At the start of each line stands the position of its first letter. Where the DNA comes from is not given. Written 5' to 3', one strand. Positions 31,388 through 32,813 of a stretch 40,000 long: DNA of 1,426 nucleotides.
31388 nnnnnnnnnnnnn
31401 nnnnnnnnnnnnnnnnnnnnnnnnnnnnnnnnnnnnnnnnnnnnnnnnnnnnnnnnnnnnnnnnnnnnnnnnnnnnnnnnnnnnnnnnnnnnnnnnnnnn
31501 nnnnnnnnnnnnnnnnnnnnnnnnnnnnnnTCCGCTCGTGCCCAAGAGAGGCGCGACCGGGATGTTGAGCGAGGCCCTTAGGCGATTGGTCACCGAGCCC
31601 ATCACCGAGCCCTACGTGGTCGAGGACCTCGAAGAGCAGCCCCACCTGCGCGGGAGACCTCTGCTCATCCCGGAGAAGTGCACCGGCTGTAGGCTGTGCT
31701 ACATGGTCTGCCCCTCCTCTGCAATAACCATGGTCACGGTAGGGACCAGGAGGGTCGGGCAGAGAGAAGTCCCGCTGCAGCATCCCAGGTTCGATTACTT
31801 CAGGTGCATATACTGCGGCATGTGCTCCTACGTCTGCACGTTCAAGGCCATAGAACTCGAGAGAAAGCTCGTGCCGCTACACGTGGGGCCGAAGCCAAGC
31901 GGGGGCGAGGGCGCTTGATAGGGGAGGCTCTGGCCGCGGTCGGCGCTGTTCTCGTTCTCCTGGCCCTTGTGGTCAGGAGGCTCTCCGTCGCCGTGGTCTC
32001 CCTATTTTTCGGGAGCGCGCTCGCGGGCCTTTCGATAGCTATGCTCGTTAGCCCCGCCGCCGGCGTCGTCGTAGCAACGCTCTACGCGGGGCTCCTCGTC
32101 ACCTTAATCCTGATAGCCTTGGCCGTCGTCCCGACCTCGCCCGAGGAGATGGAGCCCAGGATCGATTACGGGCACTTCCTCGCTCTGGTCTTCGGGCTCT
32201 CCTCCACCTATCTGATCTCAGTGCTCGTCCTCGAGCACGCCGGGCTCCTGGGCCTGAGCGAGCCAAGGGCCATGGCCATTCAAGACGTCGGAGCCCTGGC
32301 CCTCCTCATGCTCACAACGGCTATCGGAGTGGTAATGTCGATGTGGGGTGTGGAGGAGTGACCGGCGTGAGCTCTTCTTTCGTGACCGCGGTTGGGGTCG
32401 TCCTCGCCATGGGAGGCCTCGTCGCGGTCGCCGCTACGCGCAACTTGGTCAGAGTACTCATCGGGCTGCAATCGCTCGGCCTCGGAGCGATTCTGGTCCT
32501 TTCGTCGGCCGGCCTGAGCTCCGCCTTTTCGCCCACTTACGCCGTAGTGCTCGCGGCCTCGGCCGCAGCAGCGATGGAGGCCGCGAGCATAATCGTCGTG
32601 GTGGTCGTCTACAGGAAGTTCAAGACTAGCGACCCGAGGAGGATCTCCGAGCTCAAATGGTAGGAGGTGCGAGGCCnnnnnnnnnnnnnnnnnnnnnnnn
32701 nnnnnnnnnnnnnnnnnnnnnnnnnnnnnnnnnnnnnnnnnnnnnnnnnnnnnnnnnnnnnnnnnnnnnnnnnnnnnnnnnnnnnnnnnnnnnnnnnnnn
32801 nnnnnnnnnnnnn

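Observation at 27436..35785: Complex-I gene order (A-B-CD-H-I-J-K-L-N) with a genuine [NiFe]-hydrogenase catalytic core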

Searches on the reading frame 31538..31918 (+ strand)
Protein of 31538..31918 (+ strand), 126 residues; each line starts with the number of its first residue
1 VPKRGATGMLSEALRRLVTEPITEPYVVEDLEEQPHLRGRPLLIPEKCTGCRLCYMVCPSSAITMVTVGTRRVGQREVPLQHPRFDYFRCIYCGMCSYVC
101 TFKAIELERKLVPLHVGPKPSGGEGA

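Call 4: search_protein_families(library=pfam, proteins=[window:31538-31918:+], max_evalue=0.01)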
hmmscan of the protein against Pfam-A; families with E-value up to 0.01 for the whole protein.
window:31538-31918:+ (126 aa): 14 families
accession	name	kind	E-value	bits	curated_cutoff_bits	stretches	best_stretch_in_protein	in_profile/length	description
PF00037.32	Fer4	-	3.7e-14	52.3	21.1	2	44-64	4-24/24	4Fe-4S binding domain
PF12838.12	Fer4_7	-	5.2e-11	43.3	27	1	47-104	1-52/52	4Fe-4S dicluster domain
PF13237.11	Fer4_10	-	1.5e-09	38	25.5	1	43-100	4-52/53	4Fe-4S dicluster domain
PF14697.11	Fer4_21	-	2.6e-09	37.5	35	1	44-65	37-59/59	4Fe-4S dicluster domain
PF12797.12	Fer4_2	-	4.1e-09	36.2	24.5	1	40-60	2-22/22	4Fe-4S binding domain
PF12837.12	Fer4_6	-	2.2e-08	34.1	25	1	45-63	6-24/24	4Fe-4S binding domain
PF13187.11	Fer4_9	-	2.5e-08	34.2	27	1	47-104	1-51/52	4Fe-4S dicluster domain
PF13484.11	Fer4_16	-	9.8e-07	29.9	30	1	47-102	1-65/66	4Fe-4S double cluster binding domain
PF12800.12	Fer4_4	-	4.5e-05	23.9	24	1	45-59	1-15/17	4Fe-4S binding domain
PF13183.11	Fer4_8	-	0.00011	23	27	1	46-102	3-66/68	4Fe-4S dicluster domain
PF25160.1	LdpA_Fe-S-bd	-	0.00015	21.9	27.6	1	44-67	24-47/49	LdpA Fe-S cluster-binding domain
PF12798.12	Fer4_3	-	0.00016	22.7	27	0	48-62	1-15/15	4Fe-4S binding domain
PF13534.11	Fer4_17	-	0.00069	20.6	22.2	1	47-100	1-56/61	4Fe-4S dicluster domain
PF13459.11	Fer4_15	-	0.0015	19.7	22.4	0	46-60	6-20/66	4Fe-4S single cluster domain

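Call 5: search_protein_families(library=ncbifam, proteins=[window:31538-31918:+], max_evalue=0.01)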
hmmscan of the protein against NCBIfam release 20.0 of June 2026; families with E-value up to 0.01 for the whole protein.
window:31538-31918:+ (126 aa): 68 families (the best 25 are shown)
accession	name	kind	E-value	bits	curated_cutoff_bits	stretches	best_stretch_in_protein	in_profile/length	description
TIGR01971.1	NuoI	subfamily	4.8e-17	61.7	113.05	1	13-109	5-102/121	NADH-quinone oxidoreductase, chain I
NF010590.0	PRK13984.1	equivalog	6.4e-16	57.6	946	1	13-115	17-118/611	putative oxidoreductase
NF009053.0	PRK12387.1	subfamily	1.8e-15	57.2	204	1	19-109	11-94/180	formate hydrogenlyase complex iron-sulfur subunit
NF006076.0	PRK08222.1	equivalog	4.7e-14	52.6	270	1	24-110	16-95/181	hydrogenase 4 subunit H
NF004541.0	PRK05888.2-2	equivalog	8.3e-14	51.8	217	1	17-105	31-111/168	NADH-quinone oxidoreductase subunit NuoI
NF004543.0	PRK05888.2-5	equivalog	1.8e-13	50.5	243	1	14-105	27-115/217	NADH-quinone oxidoreductase subunit NuoI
NF006221.0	PRK08348.1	subfamily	1.9e-13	50.3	124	1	8-109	5-96/136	NADH-plastoquinone oxidoreductase subunit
NF004546.0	PRK05888.3-3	equivalog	5.6e-13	48.7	260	1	29-105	47-124/196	NADH-quinone oxidoreductase subunit NuoI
NF004537.0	PRK05888.1-3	equivalog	1.5e-12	47.5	163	1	13-107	30-132/204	NADH-quinone oxidoreductase subunit NuoI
TIGR02179.1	PorD_KorD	subfamily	2e-12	47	60.05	1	40-109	19-76/78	2-oxoacid:acceptor oxidoreductase, delta subunit, pyruvate/2-ketoisovalerate family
NF042909.1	FMH_DH_FwdF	exception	3.2e-12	46.2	375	1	45-108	14-75/336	tungsten-dependent formylmethanofuran dehydrogenase subunit FwdF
NF004536.0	PRK05888.1-1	equivalog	1.1e-11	44.4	212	1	18-109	25-118/180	NADH-quinone oxidoreductase subunit NuoI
NF004538.0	PRK05888.1-4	equivalog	2.1e-11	43.7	135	1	46-106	61-118/162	NADH-quinone oxidoreductase subunit NuoI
NF004539.0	PRK05888.1-5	equivalog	2.8e-11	43.3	225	1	14-105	24-117/162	NADH-quinone oxidoreductase subunit NuoI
NF004545.0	PRK05888.3-1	equivalog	5e-11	42.5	229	1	12-110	32-128/154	NADH-quinone oxidoreductase subunit NuoI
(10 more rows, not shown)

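Call 71: search_solved_structures(query=window:31538-31918:+, max_evalue=0.00001)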
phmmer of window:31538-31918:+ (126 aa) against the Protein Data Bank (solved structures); distinct sequences matched with E-value up to 0.00001: 44.
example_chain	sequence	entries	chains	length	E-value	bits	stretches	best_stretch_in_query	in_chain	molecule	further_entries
9sw6_H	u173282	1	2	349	1.1e-25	93.5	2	28-113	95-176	Tungsten formylmethanofuran dehydrogenase, subunit F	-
5t5i_F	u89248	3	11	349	2.5e-25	92.3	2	28-110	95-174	Tungsten formylmethanofuran dehydrogenase subunit fwdF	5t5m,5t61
9sfi_T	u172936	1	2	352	4.3e-19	72.1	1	47-114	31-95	4Fe-4S ferredoxin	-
7bkb_K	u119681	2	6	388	5.5e-19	71.8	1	43-108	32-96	Formylmethanofuran dehydrogenase, subunit F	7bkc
9sw6_G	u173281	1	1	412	5.6e-15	58.8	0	47-114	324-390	Polyferredoxin protein MvhB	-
6u8y_N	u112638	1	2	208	2.2e-11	47.2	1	14-105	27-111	NADH dehydrogenase subunit I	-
7z0s_F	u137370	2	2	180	1e-10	45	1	19-110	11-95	Formate hydrogenlyase subunit 6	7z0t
7v2c_B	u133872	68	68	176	2.5e-09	40.6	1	13-105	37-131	NADH dehydrogenase [ubiquinone] iron-sulfur protein 8, mitochondrial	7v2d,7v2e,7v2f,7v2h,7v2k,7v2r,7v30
5lc5_I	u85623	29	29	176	2.5e-09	40.5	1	13-105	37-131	NADH dehydrogenase [ubiquinone] iron-sulfur protein 8, mitochondrial | Mitochondrial complex I, TYKY subunit | NADH:ubiquinone oxidoreductase core subunit S8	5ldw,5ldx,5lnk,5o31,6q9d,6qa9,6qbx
2fug_9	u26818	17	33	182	2.7e-09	40.4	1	10-107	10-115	NADH-quinone oxidoreductase chain 9 | NADH-QUINONE OXIDOREDUCTASE SUBUNIT 9 | NADH-quinone oxidoreductase subunit I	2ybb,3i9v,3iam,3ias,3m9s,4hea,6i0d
5xtb_B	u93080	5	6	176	3.1e-09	40.2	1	13-105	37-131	NADH dehydrogenase [ubiquinone] iron-sulfur protein 8, mitochondrial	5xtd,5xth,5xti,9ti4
8b9z_I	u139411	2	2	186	3.5e-09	40.1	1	14-105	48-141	NADH dehydrogenase (ubiquinone) 23 kDa subunit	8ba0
5gpn_b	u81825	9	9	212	3.7e-09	40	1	13-105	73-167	NADH dehydrogenase [ubiquinone] iron-sulfur protein 8 | NADH dehydrogenase [ubiquinone] iron-sulfur protein 8, mitochondrial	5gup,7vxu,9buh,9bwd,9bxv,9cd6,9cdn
7qsd_I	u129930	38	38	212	3.7e-09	40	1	13-105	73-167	NADH dehydrogenase [ubiquinone] iron-sulfur protein 8, mitochondrial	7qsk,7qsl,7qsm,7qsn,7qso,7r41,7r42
6zk9_9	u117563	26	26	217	3.8e-09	39.9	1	13-105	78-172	Mitochondrial complex I, TYKY subunit | Complex I-23kD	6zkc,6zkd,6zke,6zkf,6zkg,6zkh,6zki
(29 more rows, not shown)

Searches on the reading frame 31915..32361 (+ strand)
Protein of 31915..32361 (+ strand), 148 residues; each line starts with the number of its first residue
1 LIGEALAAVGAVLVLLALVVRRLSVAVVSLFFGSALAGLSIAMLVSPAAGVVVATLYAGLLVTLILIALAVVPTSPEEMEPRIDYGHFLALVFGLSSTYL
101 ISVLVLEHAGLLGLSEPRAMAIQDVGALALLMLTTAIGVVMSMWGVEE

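Call 21: search_protein_families(library=pfam, proteins=[window:31915-32361:+], max_evalue=10)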
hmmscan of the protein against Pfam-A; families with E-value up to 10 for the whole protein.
window:31915-32361:+ (148 aa): 2 families
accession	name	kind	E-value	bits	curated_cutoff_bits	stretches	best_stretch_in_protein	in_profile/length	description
PF19814.4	DUF6297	-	0.021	14.1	29.8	1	18-136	50-164/375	Family of unknown function (DUF6297)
PF03419.18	Peptidase_U4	-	3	7.5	28.4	1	13-141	18-129/284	Sporulation factor SpoIIGA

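Call 37: search_solved_structures(query=A3, max_evalue=10, show_alignments=3)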
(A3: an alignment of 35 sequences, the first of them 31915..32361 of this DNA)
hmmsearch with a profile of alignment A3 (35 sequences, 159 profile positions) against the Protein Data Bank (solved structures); distinct sequences matched with E-value up to 10: 16.
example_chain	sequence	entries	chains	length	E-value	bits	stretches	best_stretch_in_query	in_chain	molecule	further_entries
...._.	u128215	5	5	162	4.4e-06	29.7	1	10-111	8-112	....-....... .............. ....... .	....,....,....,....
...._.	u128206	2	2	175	2.1e-05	27.5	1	10-112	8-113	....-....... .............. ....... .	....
3rko_J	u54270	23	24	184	3.9e-05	26.6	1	10-111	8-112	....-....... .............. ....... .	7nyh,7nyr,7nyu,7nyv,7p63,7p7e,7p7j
8e9g_J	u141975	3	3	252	0.00024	24.1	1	4-157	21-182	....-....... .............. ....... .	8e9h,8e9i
4he8_J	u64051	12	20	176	0.0043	20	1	7-154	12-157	NADH-quinone oxidoreductase subunit 10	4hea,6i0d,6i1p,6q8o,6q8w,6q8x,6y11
7zm7_6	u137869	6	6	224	0.0054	19.7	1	8-124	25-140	NADH-ubiquinone oxidoreductase chain 6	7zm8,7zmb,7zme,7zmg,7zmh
7eu3_G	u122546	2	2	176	0.0065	19.4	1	28-133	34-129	NAD(P)H-quinone oxidoreductase subunit 6, chloroplastic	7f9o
9g83_J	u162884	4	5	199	0.012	18.5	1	9-114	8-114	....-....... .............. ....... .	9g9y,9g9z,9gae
8qby_J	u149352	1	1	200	0.015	18.3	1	7-114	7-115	NADH-quinone oxidoreductase chain 10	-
6cfw_D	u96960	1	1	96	0.038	16.9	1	7-75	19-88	MBH subunit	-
6hum_G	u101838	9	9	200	0.36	13.7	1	5-148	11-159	NADH dehydrogenase subunit 6 | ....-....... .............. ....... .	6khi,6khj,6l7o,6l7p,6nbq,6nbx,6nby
9f5x_W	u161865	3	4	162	1.2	12.1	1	23-144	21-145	NADH-ubiquinone oxidoreductase chain 6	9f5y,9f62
8c2s_J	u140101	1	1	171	2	11.3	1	1-107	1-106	NADH-ubiquinone oxidoreductase chain 6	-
6g2j_J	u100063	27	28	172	2.1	11.3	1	1-107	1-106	NADH-ubiquinone oxidoreductase chain 6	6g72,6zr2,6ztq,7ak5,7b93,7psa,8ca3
7ak6_J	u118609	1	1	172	5.3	10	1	1-107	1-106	NADH-ubiquinone oxidoreductase chain 6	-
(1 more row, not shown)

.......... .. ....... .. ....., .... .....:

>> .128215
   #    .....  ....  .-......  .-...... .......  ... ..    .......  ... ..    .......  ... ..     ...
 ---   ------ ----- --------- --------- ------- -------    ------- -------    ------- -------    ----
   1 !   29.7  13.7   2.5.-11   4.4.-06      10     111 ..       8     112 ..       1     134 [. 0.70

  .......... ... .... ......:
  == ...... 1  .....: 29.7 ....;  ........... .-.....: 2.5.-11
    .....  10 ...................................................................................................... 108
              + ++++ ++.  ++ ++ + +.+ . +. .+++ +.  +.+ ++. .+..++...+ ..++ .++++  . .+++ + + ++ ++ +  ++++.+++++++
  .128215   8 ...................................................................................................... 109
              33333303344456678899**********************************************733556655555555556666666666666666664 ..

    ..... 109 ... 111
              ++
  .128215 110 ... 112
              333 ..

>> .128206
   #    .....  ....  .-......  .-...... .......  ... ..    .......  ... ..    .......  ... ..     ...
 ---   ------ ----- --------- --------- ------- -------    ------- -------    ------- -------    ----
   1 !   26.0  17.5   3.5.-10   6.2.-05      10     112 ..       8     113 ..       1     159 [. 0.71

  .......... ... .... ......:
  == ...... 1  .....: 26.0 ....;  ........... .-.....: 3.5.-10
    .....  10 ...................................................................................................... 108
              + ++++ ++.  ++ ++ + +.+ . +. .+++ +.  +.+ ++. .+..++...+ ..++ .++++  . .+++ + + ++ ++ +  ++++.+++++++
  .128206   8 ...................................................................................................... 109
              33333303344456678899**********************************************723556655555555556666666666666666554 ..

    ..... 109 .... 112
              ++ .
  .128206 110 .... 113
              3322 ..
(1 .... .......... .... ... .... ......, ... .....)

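Call 39: search_protein_families(library=pfam, alignment_id=A3, max_evalue=1)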
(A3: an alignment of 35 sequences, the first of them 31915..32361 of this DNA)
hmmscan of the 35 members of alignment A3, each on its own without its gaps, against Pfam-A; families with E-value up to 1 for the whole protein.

A. member 1, window:31915-32361:+ (148 aa): 1 family
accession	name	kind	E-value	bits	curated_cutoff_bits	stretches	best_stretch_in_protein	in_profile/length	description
PF19814.4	DUF6297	-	0.021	14.1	29.8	1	18-136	50-164/375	Family of unknown function (DUF6297)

B. families by the number of members that match (of 35 scanned): 16 families
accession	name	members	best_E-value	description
PF00499.25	Oxidored_q3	27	7.8e-13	NADH-ubiquinone/plastoquinone oxidoreductase chain 6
PF04999.18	FtsL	4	0.082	Cell division protein FtsL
PF19814.4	DUF6297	2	0.021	Family of unknown function (DUF6297)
PF02687.27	FtsX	1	0.01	FtsX-like permease C-terminal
PF01027.25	Bax1-I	1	0.015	Inhibitor of apoptosis-promoting Bax1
PF07301.16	DUF1453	1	0.061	CcdC protein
PF06699.16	PIG-F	1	0.064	GPI biosynthesis protein family Pig-F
PF10660.14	MitoNEET_N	1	0.12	Iron-containing outer mitochondrial membrane protein N-terminus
PF23263.1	C8-3_MUC4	1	0.18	Mucin-4-like C8-3 domain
PF02720.22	DUF222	1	0.24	Domain of unknown function (DUF222)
PF19529.4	DUF6057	1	0.39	Family of unknown function (DUF6057)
PF03302.18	VSP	1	0.56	Giardia variant-specific surface protein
PF16214.10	AC_N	1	0.59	Adenylyl cyclase N-terminal extracellular and transmembrane region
PF06084.16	Cytomega_TRL10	1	0.66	Cytomegalovirus TRL10 protein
PF06161.16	DUF975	1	0.79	Protein of unknown function (DUF975)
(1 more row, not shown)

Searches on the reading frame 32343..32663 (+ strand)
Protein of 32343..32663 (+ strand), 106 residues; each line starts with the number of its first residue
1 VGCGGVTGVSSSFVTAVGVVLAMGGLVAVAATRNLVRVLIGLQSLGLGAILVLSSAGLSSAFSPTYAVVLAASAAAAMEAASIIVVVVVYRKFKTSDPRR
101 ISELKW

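Call 4: search_protein_families(library=pfam, proteins=[window:32343-32663:+], max_evalue=0.01)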
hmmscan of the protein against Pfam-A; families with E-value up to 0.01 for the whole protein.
window:32343-32663:+ (106 aa): 1 family
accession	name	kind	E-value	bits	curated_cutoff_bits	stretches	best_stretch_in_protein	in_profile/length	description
PF00420.29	Oxidored_q2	-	1.8e-10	40.9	26.1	1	15-106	3-95/95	NADH-ubiquinone/plastoquinone oxidoreductase chain 4L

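Call 5: search_protein_families(library=ncbifam, proteins=[window:32343-32663:+], max_evalue=0.01)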
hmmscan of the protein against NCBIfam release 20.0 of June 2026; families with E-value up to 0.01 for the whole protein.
window:32343-32663:+ (106 aa): 2 families
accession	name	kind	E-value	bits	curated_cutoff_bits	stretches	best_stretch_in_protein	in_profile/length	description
NF004319.0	PRK05715.1-1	equivalog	0.00022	21.4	101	1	17-105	10-99/100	NADH-quinone oxidoreductase subunit NuoK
NF004322.0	PRK05715.1-4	equivalog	0.0013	18.7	128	1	12-106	7-104/104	NADH-quinone oxidoreductase subunit NuoK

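Call 21: search_protein_families(library=pfam, proteins=[window:32343-32663:+], max_evalue=10)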
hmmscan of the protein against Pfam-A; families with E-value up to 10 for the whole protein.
window:32343-32663:+ (106 aa): 3 families
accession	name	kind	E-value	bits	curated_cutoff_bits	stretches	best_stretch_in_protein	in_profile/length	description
PF00420.29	Oxidored_q2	-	1.8e-10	40.9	26.1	1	15-106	3-95/95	NADH-ubiquinone/plastoquinone oxidoreductase chain 4L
PF23933.1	DUF7269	-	2.7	8.5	29.1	1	41-84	2-44/162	Family of unknown function (DUF7269)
PF17410.7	Stevor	-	8.6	6.2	25.4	0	5-88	154-243/275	Subtelomeric Variable Open Reading frame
